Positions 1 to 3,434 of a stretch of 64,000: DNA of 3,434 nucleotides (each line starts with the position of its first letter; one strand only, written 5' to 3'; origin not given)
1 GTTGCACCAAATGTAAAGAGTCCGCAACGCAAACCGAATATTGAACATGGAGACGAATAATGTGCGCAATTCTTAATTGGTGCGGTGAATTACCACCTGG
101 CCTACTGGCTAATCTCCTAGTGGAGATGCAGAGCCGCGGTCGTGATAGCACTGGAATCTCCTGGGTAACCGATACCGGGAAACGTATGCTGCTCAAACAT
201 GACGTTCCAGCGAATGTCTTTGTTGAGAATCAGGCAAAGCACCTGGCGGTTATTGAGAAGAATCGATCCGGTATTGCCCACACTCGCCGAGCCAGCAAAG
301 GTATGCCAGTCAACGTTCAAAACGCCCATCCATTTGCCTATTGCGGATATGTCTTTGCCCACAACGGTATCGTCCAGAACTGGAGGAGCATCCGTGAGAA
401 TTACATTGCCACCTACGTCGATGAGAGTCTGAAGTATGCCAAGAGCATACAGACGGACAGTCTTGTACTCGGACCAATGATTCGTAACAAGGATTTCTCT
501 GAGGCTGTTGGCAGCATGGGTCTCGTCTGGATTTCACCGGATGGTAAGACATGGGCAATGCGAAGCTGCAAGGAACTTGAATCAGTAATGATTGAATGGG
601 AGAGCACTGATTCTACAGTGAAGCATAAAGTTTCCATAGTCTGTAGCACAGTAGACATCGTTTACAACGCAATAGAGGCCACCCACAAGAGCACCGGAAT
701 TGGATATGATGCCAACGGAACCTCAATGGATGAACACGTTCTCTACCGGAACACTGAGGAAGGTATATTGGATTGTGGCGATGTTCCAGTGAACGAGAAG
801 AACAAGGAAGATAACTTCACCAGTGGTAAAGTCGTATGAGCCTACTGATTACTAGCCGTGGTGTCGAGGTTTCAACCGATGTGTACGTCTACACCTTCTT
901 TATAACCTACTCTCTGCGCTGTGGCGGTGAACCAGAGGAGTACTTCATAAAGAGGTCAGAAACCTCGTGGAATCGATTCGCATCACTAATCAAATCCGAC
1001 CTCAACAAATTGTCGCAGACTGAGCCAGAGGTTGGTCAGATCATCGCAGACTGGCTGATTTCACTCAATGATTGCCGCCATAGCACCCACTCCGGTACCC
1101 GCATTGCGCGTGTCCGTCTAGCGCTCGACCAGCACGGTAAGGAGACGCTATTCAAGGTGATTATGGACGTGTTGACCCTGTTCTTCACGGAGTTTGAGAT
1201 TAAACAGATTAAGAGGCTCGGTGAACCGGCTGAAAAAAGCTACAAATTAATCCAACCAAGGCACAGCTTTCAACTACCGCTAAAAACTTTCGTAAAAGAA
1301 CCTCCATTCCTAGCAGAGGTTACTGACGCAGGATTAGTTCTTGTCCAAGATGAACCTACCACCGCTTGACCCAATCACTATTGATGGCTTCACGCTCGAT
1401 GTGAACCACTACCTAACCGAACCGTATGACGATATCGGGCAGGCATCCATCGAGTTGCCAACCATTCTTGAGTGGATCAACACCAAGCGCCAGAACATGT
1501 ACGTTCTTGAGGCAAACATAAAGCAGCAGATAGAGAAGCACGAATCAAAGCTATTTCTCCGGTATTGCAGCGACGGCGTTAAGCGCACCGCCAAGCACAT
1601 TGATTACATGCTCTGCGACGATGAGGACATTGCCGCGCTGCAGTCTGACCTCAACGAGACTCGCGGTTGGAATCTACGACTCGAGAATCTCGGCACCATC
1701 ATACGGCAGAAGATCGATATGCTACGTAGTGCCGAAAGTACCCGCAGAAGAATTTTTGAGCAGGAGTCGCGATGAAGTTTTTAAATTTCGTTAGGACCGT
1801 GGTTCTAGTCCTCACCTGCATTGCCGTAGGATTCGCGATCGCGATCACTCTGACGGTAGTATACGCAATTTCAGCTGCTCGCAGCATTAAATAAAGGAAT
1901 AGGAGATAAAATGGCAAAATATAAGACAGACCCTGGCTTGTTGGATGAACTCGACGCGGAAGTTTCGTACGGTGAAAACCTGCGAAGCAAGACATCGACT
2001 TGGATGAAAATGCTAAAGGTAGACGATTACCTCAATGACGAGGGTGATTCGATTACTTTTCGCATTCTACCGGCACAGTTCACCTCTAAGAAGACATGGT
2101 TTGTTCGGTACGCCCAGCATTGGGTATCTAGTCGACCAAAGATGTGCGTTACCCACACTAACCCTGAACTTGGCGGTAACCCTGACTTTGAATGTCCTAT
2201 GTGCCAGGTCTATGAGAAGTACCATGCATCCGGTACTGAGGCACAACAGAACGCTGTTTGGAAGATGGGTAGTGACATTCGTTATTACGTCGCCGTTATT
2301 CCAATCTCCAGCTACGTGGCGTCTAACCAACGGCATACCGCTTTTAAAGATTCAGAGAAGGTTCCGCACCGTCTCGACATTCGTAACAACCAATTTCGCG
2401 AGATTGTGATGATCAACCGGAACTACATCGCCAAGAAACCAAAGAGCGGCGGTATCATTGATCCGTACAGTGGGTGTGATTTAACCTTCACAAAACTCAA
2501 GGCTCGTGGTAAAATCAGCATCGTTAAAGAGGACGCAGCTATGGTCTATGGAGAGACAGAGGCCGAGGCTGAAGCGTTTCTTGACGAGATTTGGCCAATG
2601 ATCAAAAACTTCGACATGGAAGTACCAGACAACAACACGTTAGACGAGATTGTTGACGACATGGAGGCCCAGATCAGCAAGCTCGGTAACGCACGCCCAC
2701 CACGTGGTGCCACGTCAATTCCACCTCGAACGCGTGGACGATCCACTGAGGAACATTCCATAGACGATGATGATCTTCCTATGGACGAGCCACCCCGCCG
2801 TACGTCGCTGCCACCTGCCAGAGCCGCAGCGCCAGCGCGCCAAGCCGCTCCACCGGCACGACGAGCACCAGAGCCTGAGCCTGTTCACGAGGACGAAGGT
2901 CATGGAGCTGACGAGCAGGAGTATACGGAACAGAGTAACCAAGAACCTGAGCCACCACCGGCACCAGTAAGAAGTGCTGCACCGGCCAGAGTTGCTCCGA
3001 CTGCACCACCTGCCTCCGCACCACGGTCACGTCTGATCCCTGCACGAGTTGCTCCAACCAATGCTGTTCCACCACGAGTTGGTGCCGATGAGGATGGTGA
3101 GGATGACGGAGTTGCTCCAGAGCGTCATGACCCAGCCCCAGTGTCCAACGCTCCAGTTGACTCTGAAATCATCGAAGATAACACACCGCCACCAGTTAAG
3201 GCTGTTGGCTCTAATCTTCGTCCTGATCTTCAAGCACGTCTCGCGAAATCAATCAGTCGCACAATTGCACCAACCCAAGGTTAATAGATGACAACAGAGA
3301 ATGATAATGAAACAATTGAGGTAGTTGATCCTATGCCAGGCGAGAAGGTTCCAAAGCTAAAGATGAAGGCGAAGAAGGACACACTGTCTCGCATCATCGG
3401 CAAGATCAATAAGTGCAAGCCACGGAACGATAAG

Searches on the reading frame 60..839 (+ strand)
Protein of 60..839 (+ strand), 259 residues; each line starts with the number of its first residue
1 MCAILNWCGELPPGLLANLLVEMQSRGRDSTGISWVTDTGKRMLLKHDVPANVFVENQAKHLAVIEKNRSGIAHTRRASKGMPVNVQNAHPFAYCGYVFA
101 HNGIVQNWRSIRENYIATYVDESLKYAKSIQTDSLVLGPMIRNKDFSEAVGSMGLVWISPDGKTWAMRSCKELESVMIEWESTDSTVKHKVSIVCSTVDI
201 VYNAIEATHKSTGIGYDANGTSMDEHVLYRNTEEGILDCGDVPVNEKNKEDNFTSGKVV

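Call 18: find_encoding_contigs(protein=window:60-839:+, flank=10000, max_places=4)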
Protein window:60-839:+ (259 aa): 3 contigs read that carry it; 3 places shown.
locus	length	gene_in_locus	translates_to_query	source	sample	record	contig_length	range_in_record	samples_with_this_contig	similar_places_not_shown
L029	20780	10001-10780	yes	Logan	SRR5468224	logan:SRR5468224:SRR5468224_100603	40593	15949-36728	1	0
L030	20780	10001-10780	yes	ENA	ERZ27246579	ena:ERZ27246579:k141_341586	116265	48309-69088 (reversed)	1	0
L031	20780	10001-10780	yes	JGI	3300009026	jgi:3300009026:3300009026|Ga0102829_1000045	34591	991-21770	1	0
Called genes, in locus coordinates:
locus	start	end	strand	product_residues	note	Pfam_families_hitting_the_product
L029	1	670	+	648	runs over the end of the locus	-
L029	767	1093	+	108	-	-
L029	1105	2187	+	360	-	-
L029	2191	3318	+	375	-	-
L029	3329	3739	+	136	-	-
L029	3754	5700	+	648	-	-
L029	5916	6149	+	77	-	-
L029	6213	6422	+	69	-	-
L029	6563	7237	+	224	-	PF12224:Amidoligase_2 (weak)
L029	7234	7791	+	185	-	PF06094:GGACT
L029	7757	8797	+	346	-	PF12224:Amidoligase_2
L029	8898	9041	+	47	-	-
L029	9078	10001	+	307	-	-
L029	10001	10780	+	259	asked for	PF13522:GATase_6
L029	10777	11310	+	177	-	-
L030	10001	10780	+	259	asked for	PF13522:GATase_6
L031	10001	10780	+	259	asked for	PF13522:GATase_6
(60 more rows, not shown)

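Call 65: search_protein_families(library=pfam, alignment_id=A1, max_evalue=0.001)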
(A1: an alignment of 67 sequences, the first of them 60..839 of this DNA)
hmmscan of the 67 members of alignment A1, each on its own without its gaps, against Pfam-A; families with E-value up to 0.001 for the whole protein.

A. member 1, window:60-839:+ (259 aa): 2 families
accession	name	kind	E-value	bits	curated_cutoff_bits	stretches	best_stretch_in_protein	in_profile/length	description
PF13522.11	GATase_6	-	1e-08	35.7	27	1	65-120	7-62/130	Glutamine amidotransferase domain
PF13230.11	GATase_4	-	9.6e-06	25.2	23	1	26-110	31-116/272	Glutamine amidotransferases class-II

B. families by the number of members that match (of 67 scanned): 29 families (the first 25 are shown)
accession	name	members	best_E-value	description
PF00521.26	DNA_topoisoIV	1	1.4e-86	DNA gyrase/topoisomerase IV, subunit A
PF04095.22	NAPRTase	1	7.5e-44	Nicotinate phosphoribosyltransferase (NAPRTase) family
PF01145.31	Band_7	1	2.1e-29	SPFH domain / Band 7 family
PF13307.12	Helicase_C_2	1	1.7e-23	Helicase C-terminal domain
PF00204.31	DNA_gyraseB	1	7.2e-21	DNA gyrase B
PF16898.10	TOPRIM_C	1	2.7e-19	C-terminal associated domain of TOPRIM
PF00154.27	RecA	1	8.3e-19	recA bacterial DNA recombination protein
PF03796.21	DnaB_C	1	1.7e-14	DnaB-like helicase C terminal domain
PF00149.33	Metallophos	1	1.7e-11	Calcineurin-like phosphoesterase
PF00156.33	Pribosyltran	1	5e-11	Phosphoribosyl transferase domain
PF14572.12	Pribosyl_synth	1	2.5e-10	Phosphoribosyl synthetase-associated domain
PF01075.23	Glyco_transf_9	1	3e-10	Glycosyltransferase family 9 (heptosyltransferase)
PF18894.6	PhageMetallopep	1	4.5e-10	Putative phage metallopeptidase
PF13522.11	GATase_6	1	1e-08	Glutamine amidotransferase domain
PF04851.21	ResIII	1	1.3e-08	Type III restriction enzyme, res subunit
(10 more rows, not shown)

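Call 66: search_protein_families(library=phrogs, alignment_id=A1, max_evalue=0.00001)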
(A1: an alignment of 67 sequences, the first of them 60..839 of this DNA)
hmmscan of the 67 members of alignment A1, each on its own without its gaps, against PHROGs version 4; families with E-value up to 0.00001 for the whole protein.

A. member 1, window:60-839:+ (259 aa): 4 families
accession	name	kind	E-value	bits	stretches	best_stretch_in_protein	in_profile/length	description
phrog_4736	-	other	1.7e-13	51.8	1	1-112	1-117/498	L-glutamine-D-fructose-6-phosphate aminotransferase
phrog_13807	-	unknown function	9.3e-12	45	1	1-118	1-117/609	-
phrog_14519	-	moron, auxiliary metabolic gene and host takeover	1.1e-08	35.7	1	16-118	22-123/295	glutamine amidotransferase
phrog_18128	-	other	2e-07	31.3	1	24-117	27-121/437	aminotransferase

B. families by the number of members that match (of 67 scanned): 29 families (the first 25 are shown)
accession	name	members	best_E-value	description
phrog_12872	-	2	1.2e-94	nicotinamide phosphoribosyl transferase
phrog_448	-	1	2.8e-198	nicotinamide phosphoribosyl transferase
phrog_543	-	1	2.9e-182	DNA topoisomerase II large subunit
phrog_551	-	1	6.3e-129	DNA topoisomerase II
phrog_2488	-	1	1.5e-100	DNA helicase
phrog_15800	-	1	1.3e-96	nicotinamide phosphoribosyl transferase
phrog_16547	-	1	1.6e-82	nicotinamide phosphoribosyl transferase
phrog_619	-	1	1.6e-73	ribose-phosphate pyrophosphokinase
phrog_19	-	1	3.2e-59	DnaB-like replicative helicase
phrog_200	-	1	7.7e-50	lipoprotein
phrog_97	-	1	1.6e-38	UvsX-like recombinase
phrog_7229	-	1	4.9e-26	DNA topoisomerase II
phrog_28877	-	1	2.9e-22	DNA topoisomerase II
phrog_3603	-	1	1.4e-17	-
phrog_8337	-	1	1e-15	DNA repair protein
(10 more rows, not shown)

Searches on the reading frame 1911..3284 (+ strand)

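Call 24: search_protein_families(library=phrogs, proteins=[window:1911-3284:+], max_evalue=0.001)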
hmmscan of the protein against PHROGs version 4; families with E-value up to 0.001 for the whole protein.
window:1911-3284:+ (457 aa): 1 family
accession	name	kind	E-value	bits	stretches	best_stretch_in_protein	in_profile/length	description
phrog_15004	-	DNA, RNA and nucleotide metabolism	0.00096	19.6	1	31-150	25-145/421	single strand DNA binding protein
